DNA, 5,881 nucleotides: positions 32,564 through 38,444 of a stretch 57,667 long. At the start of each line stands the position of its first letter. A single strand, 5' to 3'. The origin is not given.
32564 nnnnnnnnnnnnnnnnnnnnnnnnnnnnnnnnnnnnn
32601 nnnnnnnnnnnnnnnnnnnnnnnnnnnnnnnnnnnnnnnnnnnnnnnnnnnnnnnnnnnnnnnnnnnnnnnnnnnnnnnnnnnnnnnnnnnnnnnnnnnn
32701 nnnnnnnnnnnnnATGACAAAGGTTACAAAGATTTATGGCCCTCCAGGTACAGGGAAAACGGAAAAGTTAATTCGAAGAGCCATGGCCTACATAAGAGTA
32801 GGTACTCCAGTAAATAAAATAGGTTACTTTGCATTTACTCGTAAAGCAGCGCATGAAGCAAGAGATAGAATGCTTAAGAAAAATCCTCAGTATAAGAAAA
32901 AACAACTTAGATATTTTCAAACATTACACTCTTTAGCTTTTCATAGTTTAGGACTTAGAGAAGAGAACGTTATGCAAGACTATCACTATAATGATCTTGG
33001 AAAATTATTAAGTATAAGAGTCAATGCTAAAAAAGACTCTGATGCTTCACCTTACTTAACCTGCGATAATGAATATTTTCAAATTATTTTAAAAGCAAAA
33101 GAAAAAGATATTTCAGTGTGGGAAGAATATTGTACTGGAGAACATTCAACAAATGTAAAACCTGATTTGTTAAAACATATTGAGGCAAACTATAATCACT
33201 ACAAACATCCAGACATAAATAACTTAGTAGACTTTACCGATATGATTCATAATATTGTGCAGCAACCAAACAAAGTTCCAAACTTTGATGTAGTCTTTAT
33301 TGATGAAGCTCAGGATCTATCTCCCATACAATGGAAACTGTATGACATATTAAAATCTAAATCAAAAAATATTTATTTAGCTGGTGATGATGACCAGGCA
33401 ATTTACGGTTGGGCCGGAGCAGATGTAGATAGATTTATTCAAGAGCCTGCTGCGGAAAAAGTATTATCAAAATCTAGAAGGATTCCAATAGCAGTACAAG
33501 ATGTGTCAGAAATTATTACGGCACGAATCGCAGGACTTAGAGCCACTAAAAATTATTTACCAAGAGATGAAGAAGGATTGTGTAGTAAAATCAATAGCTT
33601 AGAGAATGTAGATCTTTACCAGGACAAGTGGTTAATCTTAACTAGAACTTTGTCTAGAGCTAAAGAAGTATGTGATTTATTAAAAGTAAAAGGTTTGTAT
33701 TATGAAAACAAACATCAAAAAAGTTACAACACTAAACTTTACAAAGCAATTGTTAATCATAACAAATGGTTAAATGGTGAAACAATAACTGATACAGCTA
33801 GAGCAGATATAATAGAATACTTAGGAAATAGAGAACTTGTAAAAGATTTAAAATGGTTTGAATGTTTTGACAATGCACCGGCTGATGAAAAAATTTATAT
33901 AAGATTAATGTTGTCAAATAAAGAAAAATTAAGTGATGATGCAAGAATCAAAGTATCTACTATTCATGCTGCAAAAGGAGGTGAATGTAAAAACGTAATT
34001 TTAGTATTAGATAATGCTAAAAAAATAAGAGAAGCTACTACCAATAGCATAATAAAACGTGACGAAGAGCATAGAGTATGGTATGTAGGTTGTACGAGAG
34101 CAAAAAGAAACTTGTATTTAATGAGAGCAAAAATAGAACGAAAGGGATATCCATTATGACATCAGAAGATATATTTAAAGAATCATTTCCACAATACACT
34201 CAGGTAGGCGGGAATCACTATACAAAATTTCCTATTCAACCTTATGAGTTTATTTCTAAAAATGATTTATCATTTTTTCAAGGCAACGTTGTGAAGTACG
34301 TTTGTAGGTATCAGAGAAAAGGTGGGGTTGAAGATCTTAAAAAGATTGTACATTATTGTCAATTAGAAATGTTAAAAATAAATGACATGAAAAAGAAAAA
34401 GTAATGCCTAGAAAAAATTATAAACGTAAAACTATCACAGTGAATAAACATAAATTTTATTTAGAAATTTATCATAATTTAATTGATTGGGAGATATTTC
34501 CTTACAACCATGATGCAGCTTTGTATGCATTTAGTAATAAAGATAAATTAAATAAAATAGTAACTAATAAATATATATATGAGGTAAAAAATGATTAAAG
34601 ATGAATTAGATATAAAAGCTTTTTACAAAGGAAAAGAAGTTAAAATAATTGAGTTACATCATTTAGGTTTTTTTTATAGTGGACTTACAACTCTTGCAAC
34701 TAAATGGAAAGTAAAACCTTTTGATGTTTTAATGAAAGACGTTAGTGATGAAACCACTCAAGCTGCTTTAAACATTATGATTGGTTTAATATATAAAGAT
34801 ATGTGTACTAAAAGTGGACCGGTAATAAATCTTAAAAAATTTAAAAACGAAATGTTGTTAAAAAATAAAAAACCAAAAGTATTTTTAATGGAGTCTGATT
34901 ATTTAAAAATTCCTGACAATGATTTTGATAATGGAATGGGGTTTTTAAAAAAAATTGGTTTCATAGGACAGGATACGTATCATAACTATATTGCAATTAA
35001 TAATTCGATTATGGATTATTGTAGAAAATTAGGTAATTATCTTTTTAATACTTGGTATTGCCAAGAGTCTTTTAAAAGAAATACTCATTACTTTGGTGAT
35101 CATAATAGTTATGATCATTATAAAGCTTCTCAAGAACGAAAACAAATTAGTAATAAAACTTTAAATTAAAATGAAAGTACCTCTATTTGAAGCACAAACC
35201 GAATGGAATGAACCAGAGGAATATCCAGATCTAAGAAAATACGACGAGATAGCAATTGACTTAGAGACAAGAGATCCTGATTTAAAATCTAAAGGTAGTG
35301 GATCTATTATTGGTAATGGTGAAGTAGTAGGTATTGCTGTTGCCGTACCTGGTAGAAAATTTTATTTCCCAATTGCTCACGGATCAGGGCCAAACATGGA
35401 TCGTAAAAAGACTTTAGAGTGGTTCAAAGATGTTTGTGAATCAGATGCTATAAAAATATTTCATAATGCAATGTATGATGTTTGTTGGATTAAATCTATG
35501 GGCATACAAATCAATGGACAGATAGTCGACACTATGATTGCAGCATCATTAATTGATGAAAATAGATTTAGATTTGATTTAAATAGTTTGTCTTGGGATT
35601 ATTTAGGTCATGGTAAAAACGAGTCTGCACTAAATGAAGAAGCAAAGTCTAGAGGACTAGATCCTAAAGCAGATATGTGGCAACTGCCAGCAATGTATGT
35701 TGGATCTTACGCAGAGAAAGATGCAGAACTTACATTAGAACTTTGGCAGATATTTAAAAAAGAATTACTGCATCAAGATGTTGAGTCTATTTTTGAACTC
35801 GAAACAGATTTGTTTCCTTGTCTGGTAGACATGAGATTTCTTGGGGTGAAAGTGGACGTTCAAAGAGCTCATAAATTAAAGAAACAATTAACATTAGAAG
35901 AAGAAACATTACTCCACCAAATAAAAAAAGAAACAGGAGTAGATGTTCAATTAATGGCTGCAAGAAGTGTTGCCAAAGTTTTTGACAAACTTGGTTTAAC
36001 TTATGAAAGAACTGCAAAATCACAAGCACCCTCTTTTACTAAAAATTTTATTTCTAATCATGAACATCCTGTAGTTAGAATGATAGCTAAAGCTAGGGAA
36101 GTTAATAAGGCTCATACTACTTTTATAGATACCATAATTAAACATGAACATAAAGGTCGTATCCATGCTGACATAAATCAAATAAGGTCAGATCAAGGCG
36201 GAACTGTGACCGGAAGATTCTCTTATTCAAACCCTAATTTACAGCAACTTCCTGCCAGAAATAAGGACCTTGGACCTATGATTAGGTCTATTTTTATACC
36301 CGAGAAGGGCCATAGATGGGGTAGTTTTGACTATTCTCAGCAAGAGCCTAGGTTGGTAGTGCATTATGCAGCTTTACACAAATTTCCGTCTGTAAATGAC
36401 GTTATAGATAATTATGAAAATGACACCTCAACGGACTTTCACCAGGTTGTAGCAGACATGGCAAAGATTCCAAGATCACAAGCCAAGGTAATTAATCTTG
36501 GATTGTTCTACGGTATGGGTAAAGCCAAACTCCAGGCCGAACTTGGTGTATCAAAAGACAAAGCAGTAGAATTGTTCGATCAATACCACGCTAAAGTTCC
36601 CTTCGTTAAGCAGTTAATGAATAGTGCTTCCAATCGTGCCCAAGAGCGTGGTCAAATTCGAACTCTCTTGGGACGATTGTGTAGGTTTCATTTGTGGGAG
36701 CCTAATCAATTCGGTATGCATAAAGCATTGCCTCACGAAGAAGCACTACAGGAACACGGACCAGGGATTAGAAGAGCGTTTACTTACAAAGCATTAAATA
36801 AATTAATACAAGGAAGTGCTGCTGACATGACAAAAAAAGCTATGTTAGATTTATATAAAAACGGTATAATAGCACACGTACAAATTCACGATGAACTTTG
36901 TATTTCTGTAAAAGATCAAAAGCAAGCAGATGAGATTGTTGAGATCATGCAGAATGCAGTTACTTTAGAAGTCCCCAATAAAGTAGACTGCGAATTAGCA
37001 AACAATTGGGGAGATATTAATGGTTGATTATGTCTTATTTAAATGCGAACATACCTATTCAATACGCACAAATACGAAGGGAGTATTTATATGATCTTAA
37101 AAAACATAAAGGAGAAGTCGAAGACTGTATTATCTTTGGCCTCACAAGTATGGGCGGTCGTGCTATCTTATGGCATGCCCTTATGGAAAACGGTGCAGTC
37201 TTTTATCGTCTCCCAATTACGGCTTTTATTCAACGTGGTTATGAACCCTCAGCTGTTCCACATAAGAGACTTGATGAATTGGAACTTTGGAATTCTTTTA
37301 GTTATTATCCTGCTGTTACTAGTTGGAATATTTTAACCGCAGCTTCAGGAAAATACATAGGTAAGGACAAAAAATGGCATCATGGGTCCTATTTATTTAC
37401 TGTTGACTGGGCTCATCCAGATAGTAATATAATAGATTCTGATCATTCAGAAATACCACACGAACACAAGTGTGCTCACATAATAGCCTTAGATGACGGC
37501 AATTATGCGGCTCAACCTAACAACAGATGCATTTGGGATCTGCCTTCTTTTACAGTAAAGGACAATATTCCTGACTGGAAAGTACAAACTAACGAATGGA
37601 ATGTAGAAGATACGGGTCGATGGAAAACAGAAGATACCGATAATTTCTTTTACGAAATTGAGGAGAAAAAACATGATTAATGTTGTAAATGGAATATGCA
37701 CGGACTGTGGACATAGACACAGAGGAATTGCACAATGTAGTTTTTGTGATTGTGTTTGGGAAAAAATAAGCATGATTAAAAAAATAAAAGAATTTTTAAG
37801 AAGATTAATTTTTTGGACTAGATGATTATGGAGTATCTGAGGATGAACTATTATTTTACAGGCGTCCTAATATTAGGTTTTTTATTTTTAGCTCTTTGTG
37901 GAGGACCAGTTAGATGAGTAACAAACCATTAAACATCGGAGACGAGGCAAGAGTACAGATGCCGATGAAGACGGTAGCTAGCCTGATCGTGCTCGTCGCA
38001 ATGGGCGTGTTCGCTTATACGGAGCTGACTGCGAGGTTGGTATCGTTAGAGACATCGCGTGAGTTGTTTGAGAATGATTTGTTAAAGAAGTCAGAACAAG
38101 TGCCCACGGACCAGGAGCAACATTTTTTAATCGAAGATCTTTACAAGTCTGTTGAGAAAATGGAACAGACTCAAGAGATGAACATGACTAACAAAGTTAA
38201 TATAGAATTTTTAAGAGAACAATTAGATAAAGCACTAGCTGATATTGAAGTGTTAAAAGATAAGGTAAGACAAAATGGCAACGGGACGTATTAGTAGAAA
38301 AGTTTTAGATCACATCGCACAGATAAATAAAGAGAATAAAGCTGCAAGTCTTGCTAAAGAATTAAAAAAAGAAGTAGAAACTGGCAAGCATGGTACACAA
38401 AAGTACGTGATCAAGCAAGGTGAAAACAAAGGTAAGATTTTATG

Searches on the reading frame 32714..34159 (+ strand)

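Call 31: search_protein_families(library=phrogs, proteins=[window:32714-34159:+], max_evalue=0.001)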
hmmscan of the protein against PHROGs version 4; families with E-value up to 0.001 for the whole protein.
window:32714-34159:+ (481 aa): 3 families
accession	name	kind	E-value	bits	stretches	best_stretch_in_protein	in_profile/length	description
phrog_1967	-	DNA, RNA and nucleotide metabolism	1e-83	283.3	1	4-477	168-674/776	DNA helicase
phrog_325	-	DNA, RNA and nucleotide metabolism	3.6e-06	26.5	0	414-473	820-870/986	Dda-like helicase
phrog_25411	-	unknown function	6.3e-06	26.1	0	407-470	536-596/627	-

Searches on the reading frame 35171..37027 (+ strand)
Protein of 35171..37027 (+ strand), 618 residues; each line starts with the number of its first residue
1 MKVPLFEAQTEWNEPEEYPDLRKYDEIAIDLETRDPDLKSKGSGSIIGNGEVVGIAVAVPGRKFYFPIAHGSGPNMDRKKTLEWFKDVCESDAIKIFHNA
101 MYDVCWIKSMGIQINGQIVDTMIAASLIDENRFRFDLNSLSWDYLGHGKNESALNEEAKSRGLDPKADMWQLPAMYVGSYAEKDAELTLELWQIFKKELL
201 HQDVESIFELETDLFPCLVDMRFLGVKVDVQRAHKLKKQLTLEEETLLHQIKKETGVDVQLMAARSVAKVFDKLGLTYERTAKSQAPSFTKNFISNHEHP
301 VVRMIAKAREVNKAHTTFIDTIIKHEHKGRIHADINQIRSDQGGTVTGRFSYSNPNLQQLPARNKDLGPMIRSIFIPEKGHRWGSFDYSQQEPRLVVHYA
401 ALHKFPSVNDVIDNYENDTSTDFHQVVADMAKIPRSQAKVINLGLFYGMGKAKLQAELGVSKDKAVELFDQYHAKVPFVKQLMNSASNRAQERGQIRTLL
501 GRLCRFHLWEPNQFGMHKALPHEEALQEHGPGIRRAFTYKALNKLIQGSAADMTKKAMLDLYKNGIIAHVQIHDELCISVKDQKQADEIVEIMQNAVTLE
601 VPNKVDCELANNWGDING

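Call 31: search_protein_families(library=phrogs, proteins=[window:35171-37027:+], max_evalue=0.001)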
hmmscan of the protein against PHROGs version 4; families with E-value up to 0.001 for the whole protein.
window:35171-37027:+ (618 aa): 9 families
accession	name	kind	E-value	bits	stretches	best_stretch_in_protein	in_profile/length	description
phrog_17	-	DNA, RNA and nucleotide metabolism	4.3e-113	380.5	1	15-616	661-1233/1445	DNA polymerase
phrog_12241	-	DNA, RNA and nucleotide metabolism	3.9e-26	93.1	2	55-266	149-373/502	DNA polymerase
phrog_15971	-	DNA, RNA and nucleotide metabolism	1e-24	88.4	1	211-502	7-278/376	DNA polymerase I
phrog_10285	-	DNA, RNA and nucleotide metabolism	6.5e-21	75.7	2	355-490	30-171/321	DNA polymerase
phrog_5995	-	DNA, RNA and nucleotide metabolism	2.3e-13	51.3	1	446-615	5-177/236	DNA polymerase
phrog_2573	-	DNA, RNA and nucleotide metabolism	4.9e-13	49.9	1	423-597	74-249/336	DNA polymerase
phrog_23226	-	DNA, RNA and nucleotide metabolism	7.6e-09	35.6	1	421-475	401-458/611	DNA polymerase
phrog_9556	-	DNA, RNA and nucleotide metabolism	9.3e-05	22.6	0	295-360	368-439/441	DNA polymerase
phrog_7766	-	DNA, RNA and nucleotide metabolism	0.00096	19.6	0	540-596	106-164/186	DNA polymerase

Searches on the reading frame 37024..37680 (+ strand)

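Call 62: search_protein_families(library=phrogs, proteins=[window:37024-37680:+], max_evalue=0.001)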
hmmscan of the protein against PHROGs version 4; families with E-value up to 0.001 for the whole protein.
window:37024-37680:+ (218 aa): 1 family
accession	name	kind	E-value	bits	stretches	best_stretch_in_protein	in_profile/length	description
phrog_3704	-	moron, auxiliary metabolic gene and host takeover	6.8e-71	239.2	1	3-217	1-216/223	ferredoxin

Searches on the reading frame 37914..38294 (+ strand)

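Call 62: search_protein_families(library=phrogs, proteins=[window:37914-38294:+], max_evalue=0.001)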
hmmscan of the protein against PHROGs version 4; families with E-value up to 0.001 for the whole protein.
window:37914-38294:+ (126 aa): 1 family
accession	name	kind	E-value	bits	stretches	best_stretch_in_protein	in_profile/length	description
phrog_20984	-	unknown function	1.2e-58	197.4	1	6-125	1-120/120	-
